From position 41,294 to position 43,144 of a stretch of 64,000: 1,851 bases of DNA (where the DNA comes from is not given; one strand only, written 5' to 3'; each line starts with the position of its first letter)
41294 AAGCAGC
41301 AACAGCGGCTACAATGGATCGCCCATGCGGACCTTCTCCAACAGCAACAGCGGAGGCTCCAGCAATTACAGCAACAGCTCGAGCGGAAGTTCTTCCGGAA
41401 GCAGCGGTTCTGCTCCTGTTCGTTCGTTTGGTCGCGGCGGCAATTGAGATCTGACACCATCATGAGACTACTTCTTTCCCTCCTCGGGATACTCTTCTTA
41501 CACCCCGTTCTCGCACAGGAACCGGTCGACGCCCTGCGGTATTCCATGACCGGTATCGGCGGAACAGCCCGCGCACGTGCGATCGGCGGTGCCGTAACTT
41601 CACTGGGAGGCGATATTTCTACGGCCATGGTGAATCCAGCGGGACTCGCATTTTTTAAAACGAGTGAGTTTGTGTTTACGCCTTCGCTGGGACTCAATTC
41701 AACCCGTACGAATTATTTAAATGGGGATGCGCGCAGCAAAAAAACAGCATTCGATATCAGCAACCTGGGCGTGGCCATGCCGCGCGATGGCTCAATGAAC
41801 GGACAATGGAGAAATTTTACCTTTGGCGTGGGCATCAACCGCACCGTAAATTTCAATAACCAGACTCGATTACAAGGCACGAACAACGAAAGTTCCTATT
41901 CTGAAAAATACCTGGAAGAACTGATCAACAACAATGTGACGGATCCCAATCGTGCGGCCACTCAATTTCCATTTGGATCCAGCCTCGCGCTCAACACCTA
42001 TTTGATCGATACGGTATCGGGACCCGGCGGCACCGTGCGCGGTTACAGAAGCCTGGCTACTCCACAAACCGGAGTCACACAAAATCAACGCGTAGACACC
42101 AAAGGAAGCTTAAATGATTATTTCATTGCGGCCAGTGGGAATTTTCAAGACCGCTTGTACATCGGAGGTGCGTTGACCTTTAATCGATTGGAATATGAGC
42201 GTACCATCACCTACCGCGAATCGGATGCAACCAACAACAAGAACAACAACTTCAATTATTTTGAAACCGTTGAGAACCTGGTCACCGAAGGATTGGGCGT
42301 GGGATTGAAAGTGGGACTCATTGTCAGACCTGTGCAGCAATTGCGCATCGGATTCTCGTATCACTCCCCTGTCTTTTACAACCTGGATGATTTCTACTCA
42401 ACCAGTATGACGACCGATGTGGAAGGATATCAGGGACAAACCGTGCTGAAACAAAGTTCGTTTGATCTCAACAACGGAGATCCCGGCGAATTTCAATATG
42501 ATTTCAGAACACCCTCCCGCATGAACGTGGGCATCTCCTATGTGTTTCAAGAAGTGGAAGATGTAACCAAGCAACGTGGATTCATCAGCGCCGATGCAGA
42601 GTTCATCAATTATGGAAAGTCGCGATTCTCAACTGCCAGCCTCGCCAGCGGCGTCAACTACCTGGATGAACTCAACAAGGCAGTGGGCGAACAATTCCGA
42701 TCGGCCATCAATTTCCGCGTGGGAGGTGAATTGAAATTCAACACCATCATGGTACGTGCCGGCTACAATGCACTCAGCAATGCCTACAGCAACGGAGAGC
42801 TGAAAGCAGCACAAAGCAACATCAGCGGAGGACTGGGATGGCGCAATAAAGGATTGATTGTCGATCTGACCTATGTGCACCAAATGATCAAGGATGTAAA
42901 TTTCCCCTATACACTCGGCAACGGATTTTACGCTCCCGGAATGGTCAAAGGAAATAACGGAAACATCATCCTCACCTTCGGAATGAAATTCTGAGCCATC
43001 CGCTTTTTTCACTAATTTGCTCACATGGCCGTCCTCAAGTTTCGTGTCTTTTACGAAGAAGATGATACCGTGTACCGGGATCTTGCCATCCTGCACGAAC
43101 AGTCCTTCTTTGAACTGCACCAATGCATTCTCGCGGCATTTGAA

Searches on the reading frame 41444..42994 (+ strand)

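Call 6: search_protein_families(library=pfam, proteins=[window:41444-42994:+])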
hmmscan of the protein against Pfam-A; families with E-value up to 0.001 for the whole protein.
window:41444-42994:+ (516 aa): 1 family
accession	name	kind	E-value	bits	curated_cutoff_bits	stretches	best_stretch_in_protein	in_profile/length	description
PF03349.22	Toluene_X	-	1.3e-12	47.4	29.7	1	40-486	22-388/421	Outer membrane protein transport protein (OMPP1/FadL/TodX)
